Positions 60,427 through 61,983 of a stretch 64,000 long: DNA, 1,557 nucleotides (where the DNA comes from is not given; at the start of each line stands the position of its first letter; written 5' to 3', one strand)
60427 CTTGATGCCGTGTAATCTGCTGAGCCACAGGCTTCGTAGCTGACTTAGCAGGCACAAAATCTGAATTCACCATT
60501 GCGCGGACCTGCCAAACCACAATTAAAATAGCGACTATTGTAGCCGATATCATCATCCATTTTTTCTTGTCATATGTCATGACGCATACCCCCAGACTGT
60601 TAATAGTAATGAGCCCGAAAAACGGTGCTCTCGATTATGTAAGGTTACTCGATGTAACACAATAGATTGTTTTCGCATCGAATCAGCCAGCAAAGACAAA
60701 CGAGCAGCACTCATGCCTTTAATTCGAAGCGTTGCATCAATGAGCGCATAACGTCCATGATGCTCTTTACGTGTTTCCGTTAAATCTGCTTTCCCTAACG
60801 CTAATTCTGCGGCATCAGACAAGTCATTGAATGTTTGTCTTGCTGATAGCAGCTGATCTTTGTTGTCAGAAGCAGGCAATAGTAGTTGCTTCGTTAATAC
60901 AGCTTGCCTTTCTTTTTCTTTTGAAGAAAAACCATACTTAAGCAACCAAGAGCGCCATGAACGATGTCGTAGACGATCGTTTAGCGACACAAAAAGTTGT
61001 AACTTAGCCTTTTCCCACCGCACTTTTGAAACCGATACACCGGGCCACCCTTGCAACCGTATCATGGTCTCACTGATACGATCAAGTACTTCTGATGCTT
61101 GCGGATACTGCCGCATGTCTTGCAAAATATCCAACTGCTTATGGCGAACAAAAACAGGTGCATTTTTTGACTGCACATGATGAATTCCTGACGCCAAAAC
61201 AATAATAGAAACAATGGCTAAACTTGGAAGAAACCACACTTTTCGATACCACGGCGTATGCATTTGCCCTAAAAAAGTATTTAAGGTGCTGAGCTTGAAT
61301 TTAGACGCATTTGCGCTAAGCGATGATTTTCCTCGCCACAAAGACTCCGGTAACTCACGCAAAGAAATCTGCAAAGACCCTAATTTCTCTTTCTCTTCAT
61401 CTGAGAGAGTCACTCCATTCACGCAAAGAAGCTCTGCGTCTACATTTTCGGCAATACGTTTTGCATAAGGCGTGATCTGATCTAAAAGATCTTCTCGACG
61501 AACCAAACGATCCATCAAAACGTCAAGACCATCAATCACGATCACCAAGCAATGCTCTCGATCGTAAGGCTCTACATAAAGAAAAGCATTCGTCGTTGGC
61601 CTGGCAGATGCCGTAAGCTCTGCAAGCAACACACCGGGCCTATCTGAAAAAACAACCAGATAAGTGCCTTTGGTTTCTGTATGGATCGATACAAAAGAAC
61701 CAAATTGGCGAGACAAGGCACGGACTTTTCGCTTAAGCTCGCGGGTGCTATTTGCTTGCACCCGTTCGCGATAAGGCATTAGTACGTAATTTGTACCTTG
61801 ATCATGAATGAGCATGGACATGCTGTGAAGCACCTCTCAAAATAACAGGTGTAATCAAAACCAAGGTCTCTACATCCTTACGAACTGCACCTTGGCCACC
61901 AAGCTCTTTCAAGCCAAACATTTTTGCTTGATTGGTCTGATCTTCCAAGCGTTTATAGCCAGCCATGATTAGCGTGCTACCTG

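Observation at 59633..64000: Truncated R64/PAPI-1-type type IVb pilus operon (PilL?-M-N-O-P-like) lacking the pilQ ATPase and pilin genes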

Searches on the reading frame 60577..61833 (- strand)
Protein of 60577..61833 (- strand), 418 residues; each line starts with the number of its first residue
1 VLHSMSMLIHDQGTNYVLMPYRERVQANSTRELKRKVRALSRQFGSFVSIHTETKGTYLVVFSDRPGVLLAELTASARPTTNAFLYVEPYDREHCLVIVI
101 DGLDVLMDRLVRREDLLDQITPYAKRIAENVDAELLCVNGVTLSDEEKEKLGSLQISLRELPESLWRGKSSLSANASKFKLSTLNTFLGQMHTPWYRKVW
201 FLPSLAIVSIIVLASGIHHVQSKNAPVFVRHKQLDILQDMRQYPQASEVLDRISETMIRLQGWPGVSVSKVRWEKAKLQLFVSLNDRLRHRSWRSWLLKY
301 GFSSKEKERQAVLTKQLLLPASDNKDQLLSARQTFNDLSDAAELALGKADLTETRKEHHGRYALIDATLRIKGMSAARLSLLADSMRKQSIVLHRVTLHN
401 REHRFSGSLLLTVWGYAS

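Call 3: search_protein_families(library=pfam, proteins=[window:60577-61833:-], max_evalue=0.1)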
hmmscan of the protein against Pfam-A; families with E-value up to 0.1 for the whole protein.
window:60577-61833:- (418 aa): 0 families

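Call 4: search_protein_families(library=ncbifam, proteins=[window:60577-61833:-], max_evalue=0.1)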
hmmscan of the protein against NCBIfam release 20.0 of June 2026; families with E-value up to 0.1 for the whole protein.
window:60577-61833:- (418 aa): 0 families

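Call 17: list_cluster_members(proteins=[P0001, window:60577-61833:-, window:59633-60580:-, window:63383-63748:-, window:56532-57599:+])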
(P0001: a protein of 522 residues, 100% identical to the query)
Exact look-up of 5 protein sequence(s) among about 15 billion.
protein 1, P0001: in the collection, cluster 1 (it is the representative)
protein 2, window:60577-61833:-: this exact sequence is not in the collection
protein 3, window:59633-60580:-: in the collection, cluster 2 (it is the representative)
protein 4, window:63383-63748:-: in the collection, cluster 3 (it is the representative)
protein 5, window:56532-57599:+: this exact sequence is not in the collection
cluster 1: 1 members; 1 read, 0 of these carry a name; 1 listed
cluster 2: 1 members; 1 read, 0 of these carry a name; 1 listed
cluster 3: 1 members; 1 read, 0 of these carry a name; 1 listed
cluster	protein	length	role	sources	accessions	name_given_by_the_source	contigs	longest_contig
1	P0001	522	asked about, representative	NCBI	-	-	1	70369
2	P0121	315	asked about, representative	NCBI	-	-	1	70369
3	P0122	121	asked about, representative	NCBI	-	-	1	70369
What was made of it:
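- The window's secretin, M and Q proteins are on one NCBI contig of 70,369 bp (call 17).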

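Call 26: search_dna_similar(query=window:60577-61833:-, collection=plasmids, mode=protein, max_evalue=1, max_rows=10)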
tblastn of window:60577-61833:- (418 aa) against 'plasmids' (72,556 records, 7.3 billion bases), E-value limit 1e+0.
No match.

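Call 32: search_solved_structures(query=A2, max_evalue=10)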
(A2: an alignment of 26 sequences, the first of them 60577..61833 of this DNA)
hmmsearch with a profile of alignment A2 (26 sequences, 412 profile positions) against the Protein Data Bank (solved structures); distinct sequences matched with E-value up to 10: 2.
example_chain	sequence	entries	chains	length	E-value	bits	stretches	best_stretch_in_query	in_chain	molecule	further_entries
4l2w_C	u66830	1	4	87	0.15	14.4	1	282-344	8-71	Rho-associated protein kinase 1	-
6gyb_c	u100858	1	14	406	1.2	11.3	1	158-230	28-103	VirB10 protein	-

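Call 36: search_protein_families(library=ncbifam, alignment_id=A2, max_evalue=1)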
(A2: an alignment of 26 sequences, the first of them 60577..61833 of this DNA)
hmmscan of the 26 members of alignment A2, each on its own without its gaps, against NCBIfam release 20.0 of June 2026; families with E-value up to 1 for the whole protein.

A. member 1, window:60577-61833:- (418 aa): 0 families

B. families by the number of members that match (of 26 scanned): 12 families
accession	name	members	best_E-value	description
NF007218.0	PRK09639.1-2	1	0.013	RNA polymerase sigma factor SigX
NF004285.1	PRK05696.1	1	0.022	flagellar basal body-associated protein FliL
NF008637.1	PRK11627.1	1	0.024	hypothetical protein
NF038125.1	PEP_CTERM_THxN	1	0.068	THxN family PEP-CTERM protein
TIGR03931.1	T7SS_Rv3446c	1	0.074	type VII secretion-associated protein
TIGR00786.1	dctM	1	0.081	TRAP transporter large permease subunit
NF047991.1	RP671aFamTckup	1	0.086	RP671a family tick cell line-upregulated protein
TIGR01969.1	minD_arch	1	0.087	cell division ATPase MinD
NF003087.0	PRK04013.1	1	0.091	acetylornithine/acetyl-lysine aminotransferase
NF012163.2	BaeS_SmeS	1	0.093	sensor histidine kinase efflux regulator BaeS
NF006508.0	PRK08944.1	1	0.17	MotB family protein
TIGR03759.1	conj_TIGR03759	1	0.2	TIGR03759 family integrating conjugative element protein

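Call 37: find_homologous_proteins(query=window:60577-61833:-, max_evalue=0.001)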
Query window:60577-61833:- (418 aa): 2 proteins with E <= 0.001 among 8000 candidates.
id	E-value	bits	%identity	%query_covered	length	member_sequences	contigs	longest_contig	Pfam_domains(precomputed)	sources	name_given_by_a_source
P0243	6.2e-270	913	100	99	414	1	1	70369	-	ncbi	-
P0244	6.1e-61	225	35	98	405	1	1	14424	-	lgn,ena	-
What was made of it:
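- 60577..61833 (-): L: a bitopic inner-membrane protein of the PilO2/BfpC (GspL-like) type. It has an actin-like cytoplasmic domain, one transmembrane helix (about residues 195-218) and a PilO-like ferredoxin-fold periplasmic domain. The likely start is the ATG at 61821 (414 aa). NCBI calls it as 414 aa (P0243, call 37).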

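Call 48: predict_structure(alignment_id=A4)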
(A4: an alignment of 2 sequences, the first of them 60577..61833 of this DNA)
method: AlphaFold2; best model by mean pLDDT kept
length: 418 residues; sequences in the alignment: 2
mean_pLDDT: 47.4   pTM: 0.29
mean pLDDT of the five models: 47.4, 47.3, 44.7, 43.5, 38.7
residues with pLDDT >= 90: 0; 70-90: 37; 50-70: 143; < 50: 238
segments of 3 or more residues with pLDDT < 50: 1-25, 45-47, 49-79, 103-106, 162-289, 300-328, 361-363, 393-395
pLDDT, mean of each block of 10 residues (from residue 1): 22 26 45 56 49 44 40 43 57 55 48 68 64 54 71 63 40 33 35 31 29 28 30 33 36 46 44 42 46 51 40 27 39 71 64 67 62 60 55 58 65 55
secondary structure, 60 per line:
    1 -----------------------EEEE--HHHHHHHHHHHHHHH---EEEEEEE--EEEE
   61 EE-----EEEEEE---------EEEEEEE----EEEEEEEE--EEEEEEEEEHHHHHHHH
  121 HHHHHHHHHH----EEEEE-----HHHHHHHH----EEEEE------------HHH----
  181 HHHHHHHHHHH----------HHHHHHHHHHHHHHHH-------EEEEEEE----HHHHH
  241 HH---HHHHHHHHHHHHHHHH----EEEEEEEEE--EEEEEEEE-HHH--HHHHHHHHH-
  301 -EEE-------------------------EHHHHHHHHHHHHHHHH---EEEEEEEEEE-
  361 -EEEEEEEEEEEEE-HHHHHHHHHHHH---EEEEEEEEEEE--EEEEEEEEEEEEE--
elements in order: E24-27 H30-44 E48-54 E57-62 E68-73 E83-89 E94-101 E104-112 H113-130 E135-139 H145-152 E157-161 H181-191 H202-217 E225-231 H236-242 H246-261 E266-274 E277-284 H291-299 E302-304 H331-346 E350-359 E362-374 H376-387 E391-401 E404-416
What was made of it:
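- Tried and rejected: First AF2 model of L. A 2-sequence alignment gave pLDDT 47 (call 48).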

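Call 52: fold_search(model_id=the predicted structure, library=pdb)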
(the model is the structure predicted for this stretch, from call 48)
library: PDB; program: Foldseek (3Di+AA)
matches with E <= 10: 1506; with E <= 0.001: 0
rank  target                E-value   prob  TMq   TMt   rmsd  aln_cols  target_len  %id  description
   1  2rjz_B                1.1e-03  1.00  0.18  0.50   3.1        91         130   12  Crystal structure of the type 4 fimbrial biogenesis protein PilO from Pseudomonas aeruginosa (released 2007-11-06)
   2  2rjz_A                1.4e-03  1.00  0.17  0.48   2.9        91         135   12  Crystal structure of the type 4 fimbrial biogenesis protein PilO from Pseudomonas aeruginosa (released 2007-11-06)
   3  3hrg                  2.3e-03  1.00  0.18  0.26   8.0       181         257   11  Crystal structure of Bacteroides thetaiotaomicron BT_3980, protein with actin-like ATPase fold and unknown function (NP_ (released 2009-06-23)
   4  8w09_A                4.1e-03  0.97  0.18  0.26  19.6       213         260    8  HIV-1 wild-type intasome core (released 2024-04-17)
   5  6rwl_A                4.1e-03  0.92  0.17  0.24  17.6       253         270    9  SIVrcm intasome (released 2020-02-05)
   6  7zpp_A                5.2e-03  0.96  0.16  0.24  23.1       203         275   10  Cryo-EM structure of the MVV CSC intasome at 4.5A resolution (released 2022-05-11)
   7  8fnj_A                5.8e-03  0.93  0.18  0.26  21.5       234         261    7  Structure of E138K/G140A HIV-1 intasome with Dolutegravir bound (released 2023-08-09)
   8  8fnm_A                6.5e-03  0.92  0.17  0.25  21.4       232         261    9  Structure of G140A/Q148K HIV-1 intasome with Dolutegravir bound (released 2023-08-09)
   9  8fnd_A                6.5e-03  0.91  0.17  0.25  21.4       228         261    8  Structure of E138K HIV-1 intasome with Dolutegravir bound (released 2023-08-09)
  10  6v3k_A                6.9e-03  0.93  0.18  0.27  21.1       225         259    8  Structure of HIV cleaved synaptic complex (CSC) intasome bound with magnesium and INSTI XZ419 (compound 4c) (released 2020-02-12)
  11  4gw6                  7.7e-03  0.99  0.15  0.36  10.9       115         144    8  HIV-1 Integrase Catalytic Core Domain Complexed with Allosteric Inhibitor (released 2013-05-01)
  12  8fnn_A                8.6e-03  0.87  0.17  0.25  21.8       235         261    8  Structure of E138K/G140A/Q148K HIV-1 intasome with Dolutegravir bound (released 2023-08-09)
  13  9bw9_B                9.7e-03  0.95  0.15  0.24  19.1       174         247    7  Tetrameric Complex of full-length HIV-1 integrase protein bound to the integrase binding domain of LEDGF/p75 (released 2025-06-25)
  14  6rwo_A                9.7e-03  0.84  0.17  0.24  18.9       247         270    8  SIVrcm intasome (Q148H/G140S) in complex with bictegravir (released 2020-02-05)
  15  2x74_B                1.0e-02  0.97  0.16  0.31   9.2       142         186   13  Human foamy virus integrase - catalytic core. (released 2010-08-11)
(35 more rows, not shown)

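Call 73: search_protein_representatives(alignment_id=A4)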
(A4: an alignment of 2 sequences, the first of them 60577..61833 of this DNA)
Query: 2 sequences, 421 profile positions. Proteins with E-value up to 0.001 (for the whole library): 180; up to 1e-10: 80; up to 1e-30: 2. The best 150 are listed.
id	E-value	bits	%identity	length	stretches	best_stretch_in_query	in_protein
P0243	6.3e-240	812.6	-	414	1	5-419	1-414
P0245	2.3e-160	550.5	-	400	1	5-416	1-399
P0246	1.1e-23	100.3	-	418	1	5-416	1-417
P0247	5.1e-23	98.1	-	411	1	5-416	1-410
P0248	6.0e-23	97.8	-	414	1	5-416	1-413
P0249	1.1e-22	96.9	-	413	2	5-119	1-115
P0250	2.2e-22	96.0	-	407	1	5-416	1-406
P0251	6.5e-22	94.4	-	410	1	5-416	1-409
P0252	1.3e-21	93.4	-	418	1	5-416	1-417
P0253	4.4e-20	88.4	-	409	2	5-116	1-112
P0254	1.9e-19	86.3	-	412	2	5-124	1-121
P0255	1.9e-19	86.3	-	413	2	5-121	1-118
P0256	1.1e-18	83.8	-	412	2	5-124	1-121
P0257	1.4e-18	83.5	-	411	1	5-416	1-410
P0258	1.5e-18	83.4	-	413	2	5-126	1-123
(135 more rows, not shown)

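Call 76: search_protein_families(library=pfam, alignment_id=A5, max_evalue=1)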
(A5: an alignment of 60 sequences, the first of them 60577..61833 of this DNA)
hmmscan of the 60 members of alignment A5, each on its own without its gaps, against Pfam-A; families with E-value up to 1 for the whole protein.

A. member 1, window:60577-61833:- (418 aa): 0 families

B. families by the number of members that match (of 60 scanned): 45 families (the first 25 are shown)
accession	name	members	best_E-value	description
PF21315.3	FAN1_HTH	2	0.034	FAN1, HTH domain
PF12693.12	GspL_C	1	7.6e-06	GspL periplasmic domain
PF21233.3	RIOX1_C_WH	1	0.0005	Ribosomal oxygenase 1, C-terminal winged helix domain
PF19753.4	DUF6240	1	0.0088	Family of unknown function (DUF6240)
PF06728.19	PIG-U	1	0.0095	GPI transamidase subunit PIG-U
PF11859.13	DUF3379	1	0.01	Protein of unknown function (DUF3379)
PF00755.25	Carn_acyltransf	1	0.013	Choline/Carnitine o-acyltransferase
PF14030.11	DUF4245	1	0.019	Protein of unknown function (DUF4245)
PF08512.18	Rttp106-like_middle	1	0.023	Histone chaperone Rttp106-like, middle domain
PF03771.21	SPDY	1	0.034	Domain of unknown function (DUF317)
PF14268.11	YoaP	1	0.035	YoaP-like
PF11807.13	UstYa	1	0.038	Mycotoxin biosynthesis protein UstYa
PF19615.4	DUF6120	1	0.038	Family of unknown function (DUF6120)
PF07332.16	Phage_holin_3_6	1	0.054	Putative Actinobacterial Holin-X, holin superfamily III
PF08897.16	DUF1841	1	0.057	Domain of unknown function (DUF1841)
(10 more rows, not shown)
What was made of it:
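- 60577..61833 (-): One family member hits GspL_C at 7.6e-06 (call 76).
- L has GspL-like architecture, and one family member hits GspL_C (call 76).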

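Call 78: predict_structure(alignment_id=A5)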
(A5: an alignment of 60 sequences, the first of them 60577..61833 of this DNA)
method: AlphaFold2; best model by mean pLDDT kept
length: 418 residues; sequences in the alignment: 60
mean_pLDDT: 90.7   pTM: 0.54
mean pLDDT of the five models: 90.7, 90.1, 90.0, 89.1, 88.1
residues with pLDDT >= 90: 318; 70-90: 71; 50-70: 18; < 50: 11
segments of 3 or more residues with pLDDT < 50: 219-224
pLDDT, mean of each block of 10 residues (from residue 1): 75 93 96 96 96 95 97 87 94 96 95 96 92 90 92 91 84 87 92 73 87 69 48 80 96 97 95 98 92 95 96 97 85 97 90 96 97 95 95 98 96 95
secondary structure, 60 per line:
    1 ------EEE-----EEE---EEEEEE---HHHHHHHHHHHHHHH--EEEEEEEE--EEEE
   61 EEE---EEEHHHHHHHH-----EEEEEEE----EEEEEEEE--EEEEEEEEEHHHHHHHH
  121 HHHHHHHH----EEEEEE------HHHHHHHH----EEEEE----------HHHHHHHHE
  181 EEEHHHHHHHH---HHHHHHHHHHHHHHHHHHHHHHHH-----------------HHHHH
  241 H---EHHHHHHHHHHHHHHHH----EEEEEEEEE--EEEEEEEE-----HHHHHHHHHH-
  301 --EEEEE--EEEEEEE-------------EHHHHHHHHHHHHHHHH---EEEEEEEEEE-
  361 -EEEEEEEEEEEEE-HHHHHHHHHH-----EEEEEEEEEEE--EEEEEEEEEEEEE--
elements in order: E7-9 E15-17 E21-26 H30-44 E47-54 E57-63 E67-69 H70-77 E83-89 E94-101 E104-112 H113-128 E133-138 H145-152 E157-161 H172-179 E180-183 H184-191 H195-218 H236-241 H246-261 E266-274 E277-284 H290-299 E303-307 E310-316 H331-346 E350-359 E362-374 H376-385 E391-401 E404-416
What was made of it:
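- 60577..61833 (-): AF2 with a 60-sequence alignment gave pLDDT 90.7 (call 78).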

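Call 80: fold_search(model_id=the predicted structure, library=pdb)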
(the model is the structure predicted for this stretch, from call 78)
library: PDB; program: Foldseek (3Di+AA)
matches with E <= 10: 1202; with E <= 0.001: 4
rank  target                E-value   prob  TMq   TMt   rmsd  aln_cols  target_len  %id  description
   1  4byz                  2.4e-05  1.00  0.30  0.56   5.1       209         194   11  Structural characterization using Sulfur-SAD of the cytoplasmic domain of Burkholderia pseudomallei PilO2Bp, an actin-li (released 2014-04-23)
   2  3vhj                  1.1e-04  1.00  0.23  0.50   4.5       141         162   17  Crystal structure of the cytoplasmic domain of BfpC (released 2012-05-23)
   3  4bz0                  2.1e-04  1.00  0.29  0.58   5.2       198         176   10  Structural characterization using Sulfur-SAD of the cytoplasmic domain of Burkholderia pseudomallei PilO2Bp, an actin-li (released 2014-04-23)
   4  3hrg                  5.8e-04  1.00  0.20  0.28   6.9       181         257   14  Crystal structure of Bacteroides thetaiotaomicron BT_3980, protein with actin-like ATPase fold and unknown function (NP_ (released 2009-06-23)
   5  3e1y_C                8.9e-03  0.72  0.12  0.15  12.3       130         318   14  Crystal structure of human eRF1/eRF3 complex (released 2009-05-19)
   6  9tvu_k                1.0e-02  0.99  0.14  0.37   5.2        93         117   10  Structure of the Chlamydomonas reinhardtii chlororibosome (released 2026-02-18)
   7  8a22_Bk               1.0e-02  0.97  0.14  0.37   7.3       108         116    9  Structure of the mitochondrial ribosome from Polytomella magna (released 2022-11-16)
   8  5mmj_k                1.1e-02  0.97  0.14  0.38   8.3       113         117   17  Structure of the small subunit of the chloroplast ribosome (released 2017-01-11)
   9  6grf_A                1.2e-02  0.28  0.10  0.15  16.1       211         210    8  Crystal structure of the tandem DUF26 ectodomain from the Arabidopsis thaliana cysteine-rich receptor-like protein PDL (released 2018-12-19)
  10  6v3k_A                1.4e-02  0.84  0.16  0.23  24.6       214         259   10  Structure of HIV cleaved synaptic complex (CSC) intasome bound with magnesium and INSTI XZ419 (compound 4c) (released 2020-02-12)
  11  8w09_A                1.5e-02  0.84  0.16  0.23  24.6       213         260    9  HIV-1 wild-type intasome core (released 2024-04-17)
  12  8fnd_A                1.6e-02  0.89  0.17  0.26  24.9       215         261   10  Structure of E138K HIV-1 intasome with Dolutegravir bound (released 2023-08-09)
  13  4wq4_C                1.8e-02  0.92  0.14  0.23   6.6       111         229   13  E. coli YgjD(E12A)-YeaZ heterodimer in complex with ATP (released 2015-01-28)
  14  8wt6_B                1.9e-02  0.63  0.14  0.18  23.3       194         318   12  Cryo-EM structure of the IS621 recombinase in complex with bridge RNA, donor DNA, and target DNA in the pre-strand exc (released 2024-06-26)
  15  8fnm_A                2.2e-02  0.77  0.16  0.24  24.5       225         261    9  Structure of G140A/Q148K HIV-1 intasome with Dolutegravir bound (released 2023-08-09)
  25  2rjz_B                4.0e-02  1.00  0.18  0.51   3.4        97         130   13  Crystal structure of the type 4 fimbrial biogenesis protein PilO from Pseudomonas aeruginosa (released 2007-11-06)
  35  2rjz_A                5.3e-02  1.00  0.19  0.52   3.1       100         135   14  Crystal structure of the type 4 fimbrial biogenesis protein PilO from Pseudomonas aeruginosa (released 2007-11-06)
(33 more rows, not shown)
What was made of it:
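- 60577..61833 (-): Foldseek against PDB: 4byz PilO2Bp cytoplasmic domain 2.4e-05, 3vhj BfpC 1.1e-04, 3hrg; the periplasmic part matches PilO 2rjz, TM 0.51 (call 80).
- On Type IVb pilus (T4bP) class: The L model matches PilO2Bp and BfpC (calls 78, 80).
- Tried and rejected: The model was replaced by the 60-sequence one (calls 78, 80).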
